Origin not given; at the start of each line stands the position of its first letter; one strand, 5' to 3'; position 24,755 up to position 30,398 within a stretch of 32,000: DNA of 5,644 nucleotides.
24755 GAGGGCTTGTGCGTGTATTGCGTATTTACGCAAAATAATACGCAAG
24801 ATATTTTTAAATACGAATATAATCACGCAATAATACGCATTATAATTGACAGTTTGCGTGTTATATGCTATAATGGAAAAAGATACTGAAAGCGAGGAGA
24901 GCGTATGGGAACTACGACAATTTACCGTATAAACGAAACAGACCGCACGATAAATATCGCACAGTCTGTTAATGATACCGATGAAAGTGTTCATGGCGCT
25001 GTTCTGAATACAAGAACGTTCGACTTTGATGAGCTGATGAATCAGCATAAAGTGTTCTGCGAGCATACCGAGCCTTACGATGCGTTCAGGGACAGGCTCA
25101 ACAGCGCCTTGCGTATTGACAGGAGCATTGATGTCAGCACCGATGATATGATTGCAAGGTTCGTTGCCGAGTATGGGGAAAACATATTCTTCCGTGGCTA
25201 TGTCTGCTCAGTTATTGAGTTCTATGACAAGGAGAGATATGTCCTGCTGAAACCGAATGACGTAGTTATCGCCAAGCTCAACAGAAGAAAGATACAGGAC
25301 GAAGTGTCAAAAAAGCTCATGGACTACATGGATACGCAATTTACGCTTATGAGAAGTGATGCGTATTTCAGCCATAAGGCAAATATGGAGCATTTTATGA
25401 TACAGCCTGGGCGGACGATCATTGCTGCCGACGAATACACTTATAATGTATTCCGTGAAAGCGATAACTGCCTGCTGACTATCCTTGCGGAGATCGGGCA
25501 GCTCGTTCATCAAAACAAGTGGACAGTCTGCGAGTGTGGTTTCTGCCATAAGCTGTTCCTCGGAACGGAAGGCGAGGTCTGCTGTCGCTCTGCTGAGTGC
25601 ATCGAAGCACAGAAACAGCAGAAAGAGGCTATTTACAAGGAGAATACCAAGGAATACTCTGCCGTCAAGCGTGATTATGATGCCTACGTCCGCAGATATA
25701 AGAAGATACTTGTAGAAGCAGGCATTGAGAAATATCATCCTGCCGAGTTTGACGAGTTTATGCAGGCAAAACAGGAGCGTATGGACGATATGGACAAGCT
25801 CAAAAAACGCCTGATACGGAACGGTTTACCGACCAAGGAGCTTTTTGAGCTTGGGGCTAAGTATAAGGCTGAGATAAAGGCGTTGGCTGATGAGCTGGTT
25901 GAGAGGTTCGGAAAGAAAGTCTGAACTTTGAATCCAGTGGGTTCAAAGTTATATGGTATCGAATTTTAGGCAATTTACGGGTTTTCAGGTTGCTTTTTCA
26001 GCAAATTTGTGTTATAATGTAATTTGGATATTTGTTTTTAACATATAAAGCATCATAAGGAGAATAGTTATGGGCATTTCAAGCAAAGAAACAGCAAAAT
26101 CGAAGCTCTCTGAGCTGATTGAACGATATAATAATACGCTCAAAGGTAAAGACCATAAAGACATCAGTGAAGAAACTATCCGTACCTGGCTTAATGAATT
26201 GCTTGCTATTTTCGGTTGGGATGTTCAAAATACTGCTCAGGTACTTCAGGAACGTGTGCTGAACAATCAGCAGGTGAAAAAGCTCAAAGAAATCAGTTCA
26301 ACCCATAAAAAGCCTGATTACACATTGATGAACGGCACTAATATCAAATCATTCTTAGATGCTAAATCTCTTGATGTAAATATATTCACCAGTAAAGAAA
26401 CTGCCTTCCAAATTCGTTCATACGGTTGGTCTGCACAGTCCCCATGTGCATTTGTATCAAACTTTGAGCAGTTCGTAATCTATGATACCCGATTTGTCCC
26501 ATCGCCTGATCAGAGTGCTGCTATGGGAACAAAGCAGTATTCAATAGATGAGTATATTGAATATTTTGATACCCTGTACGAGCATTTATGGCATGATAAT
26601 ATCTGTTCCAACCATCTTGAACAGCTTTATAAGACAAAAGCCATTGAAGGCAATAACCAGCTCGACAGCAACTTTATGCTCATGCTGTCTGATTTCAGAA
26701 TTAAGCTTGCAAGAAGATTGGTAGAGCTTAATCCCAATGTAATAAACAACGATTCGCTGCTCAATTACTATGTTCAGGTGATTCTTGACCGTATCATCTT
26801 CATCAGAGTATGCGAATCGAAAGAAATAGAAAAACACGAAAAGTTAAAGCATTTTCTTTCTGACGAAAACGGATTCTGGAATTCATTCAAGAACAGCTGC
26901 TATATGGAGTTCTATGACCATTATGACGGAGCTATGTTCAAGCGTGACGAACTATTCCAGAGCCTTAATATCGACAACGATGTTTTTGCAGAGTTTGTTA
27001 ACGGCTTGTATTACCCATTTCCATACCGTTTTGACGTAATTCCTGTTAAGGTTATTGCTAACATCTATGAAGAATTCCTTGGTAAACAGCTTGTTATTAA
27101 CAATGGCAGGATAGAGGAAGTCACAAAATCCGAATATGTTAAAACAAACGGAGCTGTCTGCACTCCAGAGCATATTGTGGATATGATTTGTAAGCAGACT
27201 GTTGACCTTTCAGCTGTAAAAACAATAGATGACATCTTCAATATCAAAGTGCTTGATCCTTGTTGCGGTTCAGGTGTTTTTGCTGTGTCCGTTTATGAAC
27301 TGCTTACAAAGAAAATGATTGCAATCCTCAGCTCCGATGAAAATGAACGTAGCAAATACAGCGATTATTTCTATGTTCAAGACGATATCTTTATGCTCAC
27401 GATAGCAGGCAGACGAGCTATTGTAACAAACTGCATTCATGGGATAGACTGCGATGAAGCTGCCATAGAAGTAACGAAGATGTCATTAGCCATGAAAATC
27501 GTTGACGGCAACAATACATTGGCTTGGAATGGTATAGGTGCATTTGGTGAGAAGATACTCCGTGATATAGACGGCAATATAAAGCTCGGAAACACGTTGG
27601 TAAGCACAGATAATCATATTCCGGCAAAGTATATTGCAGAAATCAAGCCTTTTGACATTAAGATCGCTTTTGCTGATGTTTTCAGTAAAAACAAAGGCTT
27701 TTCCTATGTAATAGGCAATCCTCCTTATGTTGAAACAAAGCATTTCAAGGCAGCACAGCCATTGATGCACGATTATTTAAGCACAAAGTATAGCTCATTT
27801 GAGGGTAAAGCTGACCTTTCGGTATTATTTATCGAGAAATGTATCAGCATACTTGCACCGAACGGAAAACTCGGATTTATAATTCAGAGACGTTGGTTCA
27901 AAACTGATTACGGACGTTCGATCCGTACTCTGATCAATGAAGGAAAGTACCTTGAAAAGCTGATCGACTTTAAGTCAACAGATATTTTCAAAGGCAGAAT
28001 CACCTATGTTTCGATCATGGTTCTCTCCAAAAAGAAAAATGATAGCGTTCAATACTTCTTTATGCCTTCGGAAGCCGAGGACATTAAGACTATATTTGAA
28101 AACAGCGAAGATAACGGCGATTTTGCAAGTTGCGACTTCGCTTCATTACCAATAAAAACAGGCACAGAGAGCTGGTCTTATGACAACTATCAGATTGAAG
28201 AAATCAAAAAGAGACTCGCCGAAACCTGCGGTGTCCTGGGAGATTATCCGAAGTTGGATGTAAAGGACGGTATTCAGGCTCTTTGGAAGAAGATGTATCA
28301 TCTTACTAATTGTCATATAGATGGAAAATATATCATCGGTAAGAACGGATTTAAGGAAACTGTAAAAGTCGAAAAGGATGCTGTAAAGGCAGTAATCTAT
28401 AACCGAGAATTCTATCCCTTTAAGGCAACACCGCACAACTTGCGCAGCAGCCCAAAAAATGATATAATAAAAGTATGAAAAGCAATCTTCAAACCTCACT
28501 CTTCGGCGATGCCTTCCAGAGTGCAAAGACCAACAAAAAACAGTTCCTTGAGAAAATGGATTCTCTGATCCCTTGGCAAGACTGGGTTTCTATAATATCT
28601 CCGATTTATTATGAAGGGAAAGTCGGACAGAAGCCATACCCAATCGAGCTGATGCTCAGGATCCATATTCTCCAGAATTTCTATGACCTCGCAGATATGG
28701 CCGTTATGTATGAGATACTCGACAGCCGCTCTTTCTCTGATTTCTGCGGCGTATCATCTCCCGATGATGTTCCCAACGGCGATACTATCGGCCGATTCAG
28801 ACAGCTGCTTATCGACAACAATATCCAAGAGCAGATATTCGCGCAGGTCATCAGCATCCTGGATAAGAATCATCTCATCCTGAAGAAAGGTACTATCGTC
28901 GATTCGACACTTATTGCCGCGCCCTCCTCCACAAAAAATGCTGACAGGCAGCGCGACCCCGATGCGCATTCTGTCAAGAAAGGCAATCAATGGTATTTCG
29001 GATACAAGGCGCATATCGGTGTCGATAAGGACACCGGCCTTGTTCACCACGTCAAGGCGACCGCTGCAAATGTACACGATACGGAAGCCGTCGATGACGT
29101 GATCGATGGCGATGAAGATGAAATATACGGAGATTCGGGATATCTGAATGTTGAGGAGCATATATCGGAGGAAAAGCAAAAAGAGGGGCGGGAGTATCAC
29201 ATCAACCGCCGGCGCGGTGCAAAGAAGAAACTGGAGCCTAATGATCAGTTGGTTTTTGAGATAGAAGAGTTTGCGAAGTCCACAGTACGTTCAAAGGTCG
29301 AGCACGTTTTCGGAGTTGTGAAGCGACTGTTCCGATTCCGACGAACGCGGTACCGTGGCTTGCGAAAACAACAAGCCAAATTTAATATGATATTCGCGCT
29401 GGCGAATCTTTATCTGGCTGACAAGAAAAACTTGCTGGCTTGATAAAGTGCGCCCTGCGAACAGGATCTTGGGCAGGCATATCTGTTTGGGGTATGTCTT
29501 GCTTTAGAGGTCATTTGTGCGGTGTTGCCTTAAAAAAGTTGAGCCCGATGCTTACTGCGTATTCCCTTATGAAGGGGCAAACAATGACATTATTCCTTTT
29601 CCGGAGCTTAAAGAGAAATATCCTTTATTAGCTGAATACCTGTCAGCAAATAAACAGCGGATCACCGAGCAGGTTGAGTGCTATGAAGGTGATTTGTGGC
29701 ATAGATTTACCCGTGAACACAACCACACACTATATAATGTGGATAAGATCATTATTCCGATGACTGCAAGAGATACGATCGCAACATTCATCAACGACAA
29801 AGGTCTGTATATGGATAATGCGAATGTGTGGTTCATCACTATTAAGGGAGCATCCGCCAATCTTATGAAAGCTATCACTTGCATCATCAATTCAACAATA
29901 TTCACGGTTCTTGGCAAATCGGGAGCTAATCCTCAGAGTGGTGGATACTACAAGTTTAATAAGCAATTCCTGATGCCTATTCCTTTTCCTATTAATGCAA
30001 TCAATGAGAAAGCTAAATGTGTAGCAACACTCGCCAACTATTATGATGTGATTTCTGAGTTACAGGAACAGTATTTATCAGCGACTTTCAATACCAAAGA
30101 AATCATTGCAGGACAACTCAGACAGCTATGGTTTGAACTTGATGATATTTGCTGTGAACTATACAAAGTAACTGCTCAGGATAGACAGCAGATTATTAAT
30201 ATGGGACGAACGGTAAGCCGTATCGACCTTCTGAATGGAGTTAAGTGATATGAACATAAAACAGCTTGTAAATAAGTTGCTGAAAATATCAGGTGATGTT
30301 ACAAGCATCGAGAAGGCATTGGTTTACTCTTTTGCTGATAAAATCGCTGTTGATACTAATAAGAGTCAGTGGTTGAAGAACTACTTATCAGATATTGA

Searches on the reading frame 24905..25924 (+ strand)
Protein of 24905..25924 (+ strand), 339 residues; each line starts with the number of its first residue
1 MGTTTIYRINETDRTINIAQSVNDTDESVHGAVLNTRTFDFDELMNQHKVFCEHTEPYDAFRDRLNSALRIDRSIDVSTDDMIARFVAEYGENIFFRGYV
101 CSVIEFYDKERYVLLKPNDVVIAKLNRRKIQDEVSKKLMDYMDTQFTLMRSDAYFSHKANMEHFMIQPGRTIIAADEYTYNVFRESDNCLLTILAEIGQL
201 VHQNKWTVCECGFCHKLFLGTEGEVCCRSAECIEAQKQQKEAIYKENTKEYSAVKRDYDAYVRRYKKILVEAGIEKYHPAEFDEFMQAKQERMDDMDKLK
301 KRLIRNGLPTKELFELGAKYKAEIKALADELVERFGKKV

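Call 6: search_protein_families(library=pfam, proteins=[window:24905-25924:+], max_evalue=0.01)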
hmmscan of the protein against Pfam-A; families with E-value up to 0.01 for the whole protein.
window:24905-25924:+ (339 aa): 0 families

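Call 19: find_homologous_proteins(query=window:24905-25924:+)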
Query window:24905-25924:+ (339 aa): 192 proteins with E <= 0.001 among 1347 candidates; the best 120 are listed.
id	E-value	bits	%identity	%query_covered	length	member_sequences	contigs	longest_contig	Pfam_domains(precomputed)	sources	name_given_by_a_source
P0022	3.9e-215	731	96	100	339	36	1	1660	-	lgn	-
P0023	3.0e-212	722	94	100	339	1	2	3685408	-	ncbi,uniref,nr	ncbi:hypothetical protein [Ruminococcus albus]|uniref:Uncharacterized protein n=1 Tax=Ruminococcus a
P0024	3.2e-211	718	94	100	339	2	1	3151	-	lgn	-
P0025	1.8e-204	696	89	100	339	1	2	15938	-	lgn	-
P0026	1.8e-203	693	90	100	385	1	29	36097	-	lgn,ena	-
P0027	1.9e-203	693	90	100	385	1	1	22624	-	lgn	-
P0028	2.0e-203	693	90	100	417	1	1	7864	-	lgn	-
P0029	2.4e-203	693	90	100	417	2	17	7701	-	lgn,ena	-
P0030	6.6e-203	691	88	100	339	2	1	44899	-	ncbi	ncbi:MAG: hypothetical protein ACI4JW_05870 [Oscillospiraceae bacterium]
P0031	7.3e-203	691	90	100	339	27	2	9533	-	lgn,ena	-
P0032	8.5e-203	691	89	100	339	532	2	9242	-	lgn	-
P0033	1.4e-202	690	90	100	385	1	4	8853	-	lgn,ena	-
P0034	1.5e-202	690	90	100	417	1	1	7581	-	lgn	-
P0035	1.8e-202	690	89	100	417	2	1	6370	-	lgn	-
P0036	5.5e-202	688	89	100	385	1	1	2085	-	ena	-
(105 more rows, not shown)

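Call 51: search_protein_families(library=phrogs, proteins=[window:24905-25924:+], max_evalue=0.01)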
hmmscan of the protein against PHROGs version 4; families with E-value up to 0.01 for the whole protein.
window:24905-25924:+ (339 aa): 0 families

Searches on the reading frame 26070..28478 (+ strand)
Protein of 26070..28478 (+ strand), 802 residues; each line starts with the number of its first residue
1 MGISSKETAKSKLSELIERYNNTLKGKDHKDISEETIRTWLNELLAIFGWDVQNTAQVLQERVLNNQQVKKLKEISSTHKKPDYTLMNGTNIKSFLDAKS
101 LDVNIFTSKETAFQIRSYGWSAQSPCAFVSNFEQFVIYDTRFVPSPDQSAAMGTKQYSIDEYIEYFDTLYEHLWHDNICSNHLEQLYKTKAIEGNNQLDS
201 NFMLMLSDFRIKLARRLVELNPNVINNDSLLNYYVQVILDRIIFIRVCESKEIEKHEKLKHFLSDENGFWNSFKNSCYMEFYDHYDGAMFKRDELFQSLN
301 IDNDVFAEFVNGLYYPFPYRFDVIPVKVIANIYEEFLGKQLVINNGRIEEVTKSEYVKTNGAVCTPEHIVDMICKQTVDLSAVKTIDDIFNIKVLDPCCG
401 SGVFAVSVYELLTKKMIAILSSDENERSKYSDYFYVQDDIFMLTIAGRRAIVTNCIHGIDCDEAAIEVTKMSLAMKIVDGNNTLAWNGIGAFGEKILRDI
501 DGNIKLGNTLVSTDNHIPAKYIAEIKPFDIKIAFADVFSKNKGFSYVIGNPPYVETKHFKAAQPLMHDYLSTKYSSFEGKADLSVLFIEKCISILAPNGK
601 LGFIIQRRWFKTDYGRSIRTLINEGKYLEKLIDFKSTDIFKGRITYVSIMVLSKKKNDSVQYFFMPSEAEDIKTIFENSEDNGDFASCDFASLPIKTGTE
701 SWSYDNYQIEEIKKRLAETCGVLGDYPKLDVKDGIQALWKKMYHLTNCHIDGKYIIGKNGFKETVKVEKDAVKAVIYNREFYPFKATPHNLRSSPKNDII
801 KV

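Call 6: search_protein_families(library=pfam, proteins=[window:26070-28478:+], max_evalue=0.01)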
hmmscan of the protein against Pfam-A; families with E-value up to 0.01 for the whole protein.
window:26070-28478:+ (802 aa): 4 families
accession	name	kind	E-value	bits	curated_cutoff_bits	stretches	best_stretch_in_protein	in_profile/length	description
PF07669.17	Eco57I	-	2e-38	132.6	25.3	1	454-640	1-171/171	Eco57I restriction-modification methylase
PF02384.22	N6_Mtase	-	9.5e-17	61.7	20.4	2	496-666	98-245/311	N-6 DNA Methylase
PF20473.4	MmeI_Mtase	-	1e-11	44.9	27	1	386-571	15-163/259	MmeI, DNA-methyltransferase domain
PF05175.20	MTS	-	0.0028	17.8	23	0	383-425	24-64/170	Methyltransferase small domain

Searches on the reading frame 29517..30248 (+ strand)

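Call 6: search_protein_families(library=pfam, proteins=[window:29517-30248:+], max_evalue=0.01)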
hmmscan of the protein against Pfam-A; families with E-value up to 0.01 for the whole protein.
window:29517-30248:+ (243 aa): 1 family
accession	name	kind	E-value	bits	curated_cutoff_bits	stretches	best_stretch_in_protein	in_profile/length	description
PF12950.13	TaqI_C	-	1.8e-05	25.4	26.5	1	62-156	26-117/118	TaqI-like C-terminal specificity domain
